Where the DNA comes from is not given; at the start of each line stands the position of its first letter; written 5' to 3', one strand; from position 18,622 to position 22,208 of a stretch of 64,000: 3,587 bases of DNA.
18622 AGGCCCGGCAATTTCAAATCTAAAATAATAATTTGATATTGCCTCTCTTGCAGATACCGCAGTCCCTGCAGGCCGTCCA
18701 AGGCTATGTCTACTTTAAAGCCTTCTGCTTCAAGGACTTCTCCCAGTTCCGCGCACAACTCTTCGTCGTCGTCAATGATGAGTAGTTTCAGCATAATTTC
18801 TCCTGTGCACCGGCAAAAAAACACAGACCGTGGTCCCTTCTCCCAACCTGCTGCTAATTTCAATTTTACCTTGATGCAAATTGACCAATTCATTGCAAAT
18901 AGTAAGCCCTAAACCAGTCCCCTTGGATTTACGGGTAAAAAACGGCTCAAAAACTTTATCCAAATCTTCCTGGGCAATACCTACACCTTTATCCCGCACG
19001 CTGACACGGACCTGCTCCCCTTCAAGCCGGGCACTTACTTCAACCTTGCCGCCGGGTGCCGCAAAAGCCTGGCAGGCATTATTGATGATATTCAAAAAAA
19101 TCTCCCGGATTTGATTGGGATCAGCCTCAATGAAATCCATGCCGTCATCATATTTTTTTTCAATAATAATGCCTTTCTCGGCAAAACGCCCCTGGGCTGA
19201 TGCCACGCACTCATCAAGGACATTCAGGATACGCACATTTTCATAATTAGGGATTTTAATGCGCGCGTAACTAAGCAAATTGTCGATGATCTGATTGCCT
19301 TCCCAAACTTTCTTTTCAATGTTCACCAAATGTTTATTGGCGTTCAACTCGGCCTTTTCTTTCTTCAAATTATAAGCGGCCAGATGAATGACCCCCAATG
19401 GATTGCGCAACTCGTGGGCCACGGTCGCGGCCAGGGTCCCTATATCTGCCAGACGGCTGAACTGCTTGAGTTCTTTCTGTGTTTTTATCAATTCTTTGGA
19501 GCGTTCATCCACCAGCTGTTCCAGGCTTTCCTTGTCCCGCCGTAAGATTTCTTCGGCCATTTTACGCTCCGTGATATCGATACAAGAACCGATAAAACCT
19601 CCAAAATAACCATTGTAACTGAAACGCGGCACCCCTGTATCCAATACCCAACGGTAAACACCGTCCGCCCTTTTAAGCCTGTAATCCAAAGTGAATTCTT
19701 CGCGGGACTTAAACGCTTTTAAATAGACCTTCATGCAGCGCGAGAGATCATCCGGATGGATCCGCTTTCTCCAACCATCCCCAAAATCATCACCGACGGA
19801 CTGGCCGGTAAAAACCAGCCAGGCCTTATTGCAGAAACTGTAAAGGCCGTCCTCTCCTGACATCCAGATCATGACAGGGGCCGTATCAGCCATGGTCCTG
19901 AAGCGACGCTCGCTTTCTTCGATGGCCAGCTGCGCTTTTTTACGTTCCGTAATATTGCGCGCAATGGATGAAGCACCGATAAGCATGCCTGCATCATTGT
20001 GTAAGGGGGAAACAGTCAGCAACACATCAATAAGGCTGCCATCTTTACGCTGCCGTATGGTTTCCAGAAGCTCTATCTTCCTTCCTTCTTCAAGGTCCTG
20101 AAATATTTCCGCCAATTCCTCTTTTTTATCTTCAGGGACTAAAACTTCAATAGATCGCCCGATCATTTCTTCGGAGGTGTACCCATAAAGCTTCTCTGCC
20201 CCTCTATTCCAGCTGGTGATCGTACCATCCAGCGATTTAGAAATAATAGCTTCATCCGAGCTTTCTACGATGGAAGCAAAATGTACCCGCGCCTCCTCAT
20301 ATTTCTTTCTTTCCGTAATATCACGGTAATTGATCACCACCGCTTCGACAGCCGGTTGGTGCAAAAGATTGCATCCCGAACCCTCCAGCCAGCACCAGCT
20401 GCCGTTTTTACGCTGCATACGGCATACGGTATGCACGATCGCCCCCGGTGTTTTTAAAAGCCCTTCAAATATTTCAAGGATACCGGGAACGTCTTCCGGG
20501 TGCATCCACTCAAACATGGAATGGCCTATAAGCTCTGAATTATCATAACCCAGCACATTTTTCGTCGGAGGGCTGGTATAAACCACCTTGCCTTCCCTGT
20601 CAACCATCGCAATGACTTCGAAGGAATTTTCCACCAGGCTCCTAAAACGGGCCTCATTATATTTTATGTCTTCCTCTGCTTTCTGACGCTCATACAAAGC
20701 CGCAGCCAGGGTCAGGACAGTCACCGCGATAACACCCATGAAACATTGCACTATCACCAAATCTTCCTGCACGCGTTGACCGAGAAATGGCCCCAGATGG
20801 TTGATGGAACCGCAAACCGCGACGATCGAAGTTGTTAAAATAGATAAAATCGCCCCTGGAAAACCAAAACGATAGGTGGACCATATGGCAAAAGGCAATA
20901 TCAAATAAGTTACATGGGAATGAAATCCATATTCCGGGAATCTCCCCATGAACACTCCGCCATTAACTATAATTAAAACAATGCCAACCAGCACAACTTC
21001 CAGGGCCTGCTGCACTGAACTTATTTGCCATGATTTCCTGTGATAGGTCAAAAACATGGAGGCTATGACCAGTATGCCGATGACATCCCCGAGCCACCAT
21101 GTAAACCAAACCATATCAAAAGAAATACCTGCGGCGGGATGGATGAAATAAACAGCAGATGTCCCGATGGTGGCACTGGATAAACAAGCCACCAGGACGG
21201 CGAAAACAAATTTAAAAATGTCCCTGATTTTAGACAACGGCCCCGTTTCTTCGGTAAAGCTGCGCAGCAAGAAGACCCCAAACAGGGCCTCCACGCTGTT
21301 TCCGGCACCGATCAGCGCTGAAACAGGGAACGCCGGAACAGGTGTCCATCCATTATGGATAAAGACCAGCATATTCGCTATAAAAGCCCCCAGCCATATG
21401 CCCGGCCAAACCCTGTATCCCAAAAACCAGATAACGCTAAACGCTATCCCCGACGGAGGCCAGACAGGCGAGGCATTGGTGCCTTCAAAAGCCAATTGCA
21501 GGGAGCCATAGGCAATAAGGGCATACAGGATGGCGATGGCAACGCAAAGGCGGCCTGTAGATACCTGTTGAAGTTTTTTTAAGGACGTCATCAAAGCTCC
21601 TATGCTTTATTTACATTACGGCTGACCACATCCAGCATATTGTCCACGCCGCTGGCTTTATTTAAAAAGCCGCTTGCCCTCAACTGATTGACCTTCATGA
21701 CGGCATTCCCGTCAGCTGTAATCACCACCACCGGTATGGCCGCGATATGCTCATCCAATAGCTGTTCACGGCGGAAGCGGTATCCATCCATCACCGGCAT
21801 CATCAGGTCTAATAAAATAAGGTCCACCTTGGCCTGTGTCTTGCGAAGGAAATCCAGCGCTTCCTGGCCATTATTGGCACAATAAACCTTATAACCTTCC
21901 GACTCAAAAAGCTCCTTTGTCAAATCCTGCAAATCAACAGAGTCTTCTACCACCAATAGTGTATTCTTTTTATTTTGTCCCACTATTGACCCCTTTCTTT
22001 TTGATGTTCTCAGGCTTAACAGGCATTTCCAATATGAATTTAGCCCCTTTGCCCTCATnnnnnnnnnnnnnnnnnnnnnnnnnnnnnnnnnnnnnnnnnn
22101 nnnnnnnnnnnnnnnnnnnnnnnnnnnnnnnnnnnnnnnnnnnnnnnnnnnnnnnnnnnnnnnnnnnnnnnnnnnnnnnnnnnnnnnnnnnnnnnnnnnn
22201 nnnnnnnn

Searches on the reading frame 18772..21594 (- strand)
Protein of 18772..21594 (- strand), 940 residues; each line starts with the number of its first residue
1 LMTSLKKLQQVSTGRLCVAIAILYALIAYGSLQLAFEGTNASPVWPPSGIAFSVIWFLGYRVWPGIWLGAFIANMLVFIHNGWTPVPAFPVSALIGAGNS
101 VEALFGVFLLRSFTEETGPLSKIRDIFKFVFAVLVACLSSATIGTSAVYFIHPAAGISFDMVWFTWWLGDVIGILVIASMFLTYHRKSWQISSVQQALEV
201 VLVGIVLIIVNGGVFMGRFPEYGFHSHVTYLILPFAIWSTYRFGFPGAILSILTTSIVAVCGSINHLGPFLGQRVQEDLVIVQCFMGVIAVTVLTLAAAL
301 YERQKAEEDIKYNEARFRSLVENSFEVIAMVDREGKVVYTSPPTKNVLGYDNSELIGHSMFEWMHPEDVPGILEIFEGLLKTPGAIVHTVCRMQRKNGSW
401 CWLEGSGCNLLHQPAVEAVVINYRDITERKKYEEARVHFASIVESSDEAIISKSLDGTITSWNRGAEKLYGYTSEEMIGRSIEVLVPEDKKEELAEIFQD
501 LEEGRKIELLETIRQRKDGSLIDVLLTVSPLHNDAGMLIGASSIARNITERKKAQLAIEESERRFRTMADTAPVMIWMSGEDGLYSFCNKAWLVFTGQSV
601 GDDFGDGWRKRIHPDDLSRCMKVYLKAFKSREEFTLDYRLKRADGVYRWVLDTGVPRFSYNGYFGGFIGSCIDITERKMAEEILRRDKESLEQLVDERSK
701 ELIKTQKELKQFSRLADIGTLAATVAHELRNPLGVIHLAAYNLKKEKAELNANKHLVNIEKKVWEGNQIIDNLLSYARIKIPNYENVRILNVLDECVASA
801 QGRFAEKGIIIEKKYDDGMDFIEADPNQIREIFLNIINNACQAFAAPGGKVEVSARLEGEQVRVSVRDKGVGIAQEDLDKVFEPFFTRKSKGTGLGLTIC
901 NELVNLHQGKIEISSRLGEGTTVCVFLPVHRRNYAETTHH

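Call 55: search_protein_families(library=pfam, proteins=[window:18772-21594:-], max_evalue=0.0001)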
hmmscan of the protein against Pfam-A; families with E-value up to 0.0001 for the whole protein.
window:18772-21594:- (940 aa): 11 families
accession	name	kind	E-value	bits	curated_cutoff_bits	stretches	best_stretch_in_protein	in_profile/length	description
PF05231.19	MASE1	-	5.9e-41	141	29.8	1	19-304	4-299/299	MASE1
PF08447.18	PAS_3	-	8.4e-40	135.4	25.6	3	587-669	3-87/89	PAS fold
PF00989.32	PAS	-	1.4e-36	125.3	22.6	3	438-546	2-111/113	PAS fold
PF13426.13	PAS_9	-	3.5e-34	117.6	27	3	448-550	2-103/103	PAS domain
PF02518.31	HATPase_c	-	5.5e-29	101.3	26.4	1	825-930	2-110/111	Histidine kinase-, DNA gyrase B-, and HSP90-like ATPase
PF08448.16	PAS_4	-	2.3e-28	99.1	23.1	2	443-552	1-109/110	PAS fold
PF13188.13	PAS_8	-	1.4e-18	66.5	21.8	2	439-490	3-55/65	PAS domain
PF00512.31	HisKA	-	2.2e-09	37.7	26.9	1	719-779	3-63/66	His Kinase A (phospho-acceptor) domain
PF24820.1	Diguanyl_cycl_sensor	-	1.4e-07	31.8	28.1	0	443-539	2-104/109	Diguanylate cyclase-like sensor domain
PF14598.12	PAS_11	-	1.9e-06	28.2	25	0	332-404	9-80/109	PAS domain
PF13581.12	HATPase_c_2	-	6.9e-06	26.5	27.4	1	830-923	37-123/127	Histidine kinase-like ATPase domain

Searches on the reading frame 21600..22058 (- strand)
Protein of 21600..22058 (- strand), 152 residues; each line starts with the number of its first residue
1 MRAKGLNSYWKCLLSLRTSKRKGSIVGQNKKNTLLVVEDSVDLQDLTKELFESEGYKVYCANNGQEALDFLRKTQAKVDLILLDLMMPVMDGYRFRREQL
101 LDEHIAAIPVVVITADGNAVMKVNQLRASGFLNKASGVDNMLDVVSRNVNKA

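Call 55: search_protein_families(library=pfam, proteins=[window:21600-22058:-], max_evalue=0.0001)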
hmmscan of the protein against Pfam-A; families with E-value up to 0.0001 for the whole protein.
window:21600-22058:- (152 aa): 1 family
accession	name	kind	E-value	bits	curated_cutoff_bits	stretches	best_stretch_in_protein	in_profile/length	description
PF00072.30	Response_reg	-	1.8e-20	73.6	30.2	1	35-145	2-110/111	Response regulator receiver domain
